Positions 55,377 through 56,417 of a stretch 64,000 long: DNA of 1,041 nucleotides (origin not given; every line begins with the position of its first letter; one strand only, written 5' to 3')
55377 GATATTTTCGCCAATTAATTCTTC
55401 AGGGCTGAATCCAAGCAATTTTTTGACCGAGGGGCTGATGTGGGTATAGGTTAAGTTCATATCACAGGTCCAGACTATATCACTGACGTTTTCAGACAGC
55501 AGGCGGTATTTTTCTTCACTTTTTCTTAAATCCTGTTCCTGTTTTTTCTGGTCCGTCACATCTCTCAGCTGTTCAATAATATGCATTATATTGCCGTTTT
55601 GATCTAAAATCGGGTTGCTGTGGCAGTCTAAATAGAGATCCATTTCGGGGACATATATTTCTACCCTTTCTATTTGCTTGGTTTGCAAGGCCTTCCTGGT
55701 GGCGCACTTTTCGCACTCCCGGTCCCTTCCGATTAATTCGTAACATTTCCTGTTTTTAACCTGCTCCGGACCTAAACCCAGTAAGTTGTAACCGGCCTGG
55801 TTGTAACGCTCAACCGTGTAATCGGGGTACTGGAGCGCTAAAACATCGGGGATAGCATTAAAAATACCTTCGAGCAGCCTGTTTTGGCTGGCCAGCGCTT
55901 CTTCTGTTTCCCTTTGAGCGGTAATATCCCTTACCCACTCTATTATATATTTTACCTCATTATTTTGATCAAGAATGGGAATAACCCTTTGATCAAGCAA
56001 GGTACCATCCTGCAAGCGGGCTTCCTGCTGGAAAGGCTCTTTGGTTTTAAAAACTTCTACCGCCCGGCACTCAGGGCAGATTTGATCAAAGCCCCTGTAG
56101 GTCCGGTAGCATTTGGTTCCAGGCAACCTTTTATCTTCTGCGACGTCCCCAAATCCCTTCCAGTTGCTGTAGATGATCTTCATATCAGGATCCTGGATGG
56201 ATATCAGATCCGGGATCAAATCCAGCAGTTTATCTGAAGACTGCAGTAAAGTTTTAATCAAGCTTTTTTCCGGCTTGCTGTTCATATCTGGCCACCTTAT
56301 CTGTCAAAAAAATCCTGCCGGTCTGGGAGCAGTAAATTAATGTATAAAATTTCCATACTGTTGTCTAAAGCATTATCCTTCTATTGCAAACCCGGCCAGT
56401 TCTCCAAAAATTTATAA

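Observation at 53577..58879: Tandem paralogous PAS-GGDEF-HD-GYP proteins: the upstream copy has HD changed to RE and Cys-motif PAS domains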

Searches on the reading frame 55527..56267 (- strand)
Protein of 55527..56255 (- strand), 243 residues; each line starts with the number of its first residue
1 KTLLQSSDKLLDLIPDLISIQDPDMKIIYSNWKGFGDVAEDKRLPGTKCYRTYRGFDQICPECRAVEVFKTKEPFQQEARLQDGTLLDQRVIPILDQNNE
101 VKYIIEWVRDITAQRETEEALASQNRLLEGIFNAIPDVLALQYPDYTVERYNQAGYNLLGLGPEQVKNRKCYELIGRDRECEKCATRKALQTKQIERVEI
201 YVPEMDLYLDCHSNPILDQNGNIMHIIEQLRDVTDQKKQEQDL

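Call 12: search_solved_structures(query=window:55527-56255:-, max_evalue=1, show_alignments=5)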
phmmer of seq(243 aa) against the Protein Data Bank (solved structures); distinct sequences matched with E-value up to 1: 7.
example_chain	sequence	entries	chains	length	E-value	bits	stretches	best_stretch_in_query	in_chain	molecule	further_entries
3ewk_A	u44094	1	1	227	0.05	16.4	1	80-129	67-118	Sensor protein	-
6ph3_A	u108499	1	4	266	0.26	14.1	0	142-236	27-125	Blue-light-activated histidine kinase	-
9qq6_A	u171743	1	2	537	0.28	14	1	86-141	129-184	histidine kinase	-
3t50_A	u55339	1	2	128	0.52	13.1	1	142-234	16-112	Blue-light-activated histidine kinase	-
9jry_A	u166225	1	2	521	0.61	12.9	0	138-191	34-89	FiDCB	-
1d06_A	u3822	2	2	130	0.64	12.8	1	115-169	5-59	nitrogen fixation regulatory protein fixL | FIXL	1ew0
9vf8_A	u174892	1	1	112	0.79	12.5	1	141-234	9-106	histidine kinase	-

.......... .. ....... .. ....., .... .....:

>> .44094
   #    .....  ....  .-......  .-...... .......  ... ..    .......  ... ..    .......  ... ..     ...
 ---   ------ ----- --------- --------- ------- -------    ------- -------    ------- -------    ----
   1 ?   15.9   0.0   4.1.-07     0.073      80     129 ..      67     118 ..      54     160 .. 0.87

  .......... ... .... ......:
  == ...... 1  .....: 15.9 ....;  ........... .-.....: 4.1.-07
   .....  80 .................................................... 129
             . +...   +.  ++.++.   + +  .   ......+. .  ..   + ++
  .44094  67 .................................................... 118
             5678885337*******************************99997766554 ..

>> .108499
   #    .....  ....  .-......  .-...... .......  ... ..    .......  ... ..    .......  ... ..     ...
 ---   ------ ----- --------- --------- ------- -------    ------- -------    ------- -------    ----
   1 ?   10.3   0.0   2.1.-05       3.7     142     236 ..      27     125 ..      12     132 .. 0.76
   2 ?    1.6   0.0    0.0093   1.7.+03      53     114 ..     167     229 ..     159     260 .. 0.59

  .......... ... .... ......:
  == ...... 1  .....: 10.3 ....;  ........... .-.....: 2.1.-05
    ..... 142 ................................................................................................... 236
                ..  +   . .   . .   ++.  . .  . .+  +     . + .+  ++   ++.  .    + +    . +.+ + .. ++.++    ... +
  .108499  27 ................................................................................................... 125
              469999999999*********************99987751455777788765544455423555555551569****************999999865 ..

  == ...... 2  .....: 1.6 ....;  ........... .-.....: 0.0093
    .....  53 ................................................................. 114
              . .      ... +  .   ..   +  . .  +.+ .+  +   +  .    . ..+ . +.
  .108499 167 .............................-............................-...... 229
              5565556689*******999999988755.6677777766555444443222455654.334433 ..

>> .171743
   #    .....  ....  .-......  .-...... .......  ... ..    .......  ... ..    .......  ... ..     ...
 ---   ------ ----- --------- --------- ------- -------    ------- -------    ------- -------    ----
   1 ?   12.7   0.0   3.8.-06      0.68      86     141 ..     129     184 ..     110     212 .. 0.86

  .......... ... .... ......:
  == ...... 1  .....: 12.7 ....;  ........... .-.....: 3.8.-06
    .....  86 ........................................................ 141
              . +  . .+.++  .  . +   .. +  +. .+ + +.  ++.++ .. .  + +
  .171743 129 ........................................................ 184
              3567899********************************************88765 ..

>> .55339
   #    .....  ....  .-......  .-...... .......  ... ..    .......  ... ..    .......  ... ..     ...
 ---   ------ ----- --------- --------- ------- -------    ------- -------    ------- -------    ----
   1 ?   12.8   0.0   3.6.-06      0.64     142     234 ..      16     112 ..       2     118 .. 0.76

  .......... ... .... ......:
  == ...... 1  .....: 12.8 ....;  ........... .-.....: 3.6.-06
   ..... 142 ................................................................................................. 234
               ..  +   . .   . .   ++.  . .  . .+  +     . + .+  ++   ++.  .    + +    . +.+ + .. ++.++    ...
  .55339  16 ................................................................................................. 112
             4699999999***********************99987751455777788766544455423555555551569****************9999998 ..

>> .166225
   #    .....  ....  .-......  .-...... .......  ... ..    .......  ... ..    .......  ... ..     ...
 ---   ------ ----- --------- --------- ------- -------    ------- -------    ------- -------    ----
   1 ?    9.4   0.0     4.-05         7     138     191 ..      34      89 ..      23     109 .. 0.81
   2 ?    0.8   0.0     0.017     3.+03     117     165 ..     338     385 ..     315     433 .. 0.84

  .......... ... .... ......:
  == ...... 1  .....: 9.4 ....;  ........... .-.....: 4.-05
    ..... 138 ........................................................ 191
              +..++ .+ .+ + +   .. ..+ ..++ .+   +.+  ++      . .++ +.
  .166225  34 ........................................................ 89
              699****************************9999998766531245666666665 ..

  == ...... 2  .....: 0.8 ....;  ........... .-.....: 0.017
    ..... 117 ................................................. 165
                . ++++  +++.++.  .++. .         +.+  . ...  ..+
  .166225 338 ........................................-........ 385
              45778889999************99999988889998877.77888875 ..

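Call 32: predict_structure(alignment_id=A1)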
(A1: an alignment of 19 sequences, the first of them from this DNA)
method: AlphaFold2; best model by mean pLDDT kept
length: 246 residues; sequences in the alignment: 19
mean_pLDDT: 87.2   pTM: 0.64
mean pLDDT of the five models: 87.2, 83.7, 82.9, 81.5, 81.3
residues with pLDDT >= 90: 152; 70-90: 64; 50-70: 23; < 50: 7
segments of 3 or more residues with pLDDT < 50: 1-7
pLDDT, mean of each block of 10 residues (from residue 1): 47 68 88 78 79 69 67 91 86 92 93 90 93 94 96 96 94 94 94 97 94 97 97 96 89
secondary structure, 60 per line:
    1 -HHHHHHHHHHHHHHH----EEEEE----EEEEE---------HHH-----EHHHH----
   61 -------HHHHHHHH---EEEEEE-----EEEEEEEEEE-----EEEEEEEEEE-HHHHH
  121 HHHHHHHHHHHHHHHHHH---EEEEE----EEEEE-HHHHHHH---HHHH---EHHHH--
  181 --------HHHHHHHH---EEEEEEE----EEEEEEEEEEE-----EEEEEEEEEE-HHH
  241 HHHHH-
elements in order: H2-16 E21-25 E30-34 H53-56 H68-75 E79-84 E90-99 E105-114 H116-138 E142-146 E151-155 H157-163 H167-170 H175-178 H189-196 E200-206 E211-221 E227-236 H238-245

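Call 37: fold_search(model_id=the predicted structure, library=pdb)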
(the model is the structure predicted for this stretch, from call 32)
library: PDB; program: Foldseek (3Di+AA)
matches with E <= 10: 1406; with E <= 0.001: 542
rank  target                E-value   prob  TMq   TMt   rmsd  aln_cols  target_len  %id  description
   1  9a5d_A                4.2e-13  1.00  0.40  0.18  37.7       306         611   14  Integrative model of WALK-YYCH by crosslinking MS and deep learning (released 2024-09-18)
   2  9cdr_A                6.3e-13  1.00  0.53  0.21   6.4       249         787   12  DosP Apo straight form (released 2024-11-20)
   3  9bgv_A                8.0e-13  1.00  0.59  0.23   5.9       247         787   11  DosP R97A straight form (released 2024-11-20)
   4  9ce0_B                2.7e-12  1.00  0.50  0.20   6.6       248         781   11  DosP Apo Bent form (released 2024-11-20)
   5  3ewk                  3.8e-12  1.00  0.45  0.48   8.1       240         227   20  Structure of the redox sensor domain of Methylococcus capsulatus (Bath) MmoS (released 2009-03-24)
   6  9cmf_A                4.8e-12  1.00  0.57  0.22   6.6       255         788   13  Substrate bound DosP (released 2024-11-20)
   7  9qq6_A                1.0e-11  1.00  0.57  0.33   7.1       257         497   16  Structure of the Azotobacter vinelandii NifL-NifA complex (released 2025-06-18)
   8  8js5_A                2.6e-11  1.00  0.62  0.62   5.2       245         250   15  Dimeric PAS domains of oxygen sensor FixL with ferric unliganded heme (released 2024-06-26)
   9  8js5_B                5.3e-11  1.00  0.60  0.59   5.6       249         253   15  Dimeric PAS domains of oxygen sensor FixL with ferric unliganded heme (released 2024-06-26)
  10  9bkv_B                6.3e-11  1.00  0.59  0.23   5.7       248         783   11  DosP R97A bent form (released 2024-11-20)
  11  9bkv_A                6.6e-11  1.00  0.58  0.23   6.0       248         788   10  DosP R97A bent form (released 2024-11-20)
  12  8js5_C                7.5e-11  1.00  0.62  0.61   5.0       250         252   15  Dimeric PAS domains of oxygen sensor FixL with ferric unliganded heme (released 2024-06-26)
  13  8js5_G                1.1e-10  1.00  0.54  0.54   5.2       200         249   16  Dimeric PAS domains of oxygen sensor FixL with ferric unliganded heme (released 2024-06-26)
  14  8js6_E                1.2e-10  1.00  0.61  0.60   5.3       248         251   14  Dimeric PAS domains of oxygen sensor FixL in complex with cyanide-bound ferric heme (released 2024-06-26)
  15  8js5_F                1.8e-10  1.00  0.59  0.59   5.6       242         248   14  Dimeric PAS domains of oxygen sensor FixL with ferric unliganded heme (released 2024-06-26)
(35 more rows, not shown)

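Call 38: search_solved_structures(query=A1, max_evalue=10, show_alignments=0)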
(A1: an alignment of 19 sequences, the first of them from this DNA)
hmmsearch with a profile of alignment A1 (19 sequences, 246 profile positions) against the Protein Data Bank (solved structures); distinct sequences matched with E-value up to 10: 53.
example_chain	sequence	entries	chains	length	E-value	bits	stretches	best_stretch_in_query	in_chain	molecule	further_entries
3ewk_A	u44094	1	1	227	1.7e-06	30.6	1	21-133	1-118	Sensor protein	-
9qq6_A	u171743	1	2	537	0.00013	24.4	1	91-155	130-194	histidine kinase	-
8js5_A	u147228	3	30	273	0.00071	22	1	84-165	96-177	Sensor protein FixL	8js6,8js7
8c05_A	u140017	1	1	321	0.0015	21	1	87-135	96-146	Sensor domain-containing diguanylate cyclase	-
6rhg_A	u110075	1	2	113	0.004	19.6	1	149-242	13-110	Multi-sensor hybrid histidine kinase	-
9vf7_A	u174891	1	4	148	0.0042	19.5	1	135-195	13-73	histidine kinase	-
9vf8_A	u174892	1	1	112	0.0044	19.4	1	145-241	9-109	histidine kinase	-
3bwl_A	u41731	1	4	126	0.0083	18.5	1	117-177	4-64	Sensor protein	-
29lw_A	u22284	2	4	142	0.01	18.2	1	129-185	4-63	Sensory box protein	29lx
8q5e_A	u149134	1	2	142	0.011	18.1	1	129-190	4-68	Sensory box protein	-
5luv_A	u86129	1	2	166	0.013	17.9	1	129-185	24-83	Putative PAS/PAC sensor protein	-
3sw1_A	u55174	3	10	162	0.014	17.8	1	129-184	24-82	Sensory box protein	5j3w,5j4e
2z6c_A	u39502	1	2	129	0.015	17.6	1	146-234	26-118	Phototropin-1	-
8px4_A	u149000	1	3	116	0.015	17.6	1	131-180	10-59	Diguanylate cyclase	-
5hwv_A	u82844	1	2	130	0.024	17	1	90-132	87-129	Sensor histidine kinase TodS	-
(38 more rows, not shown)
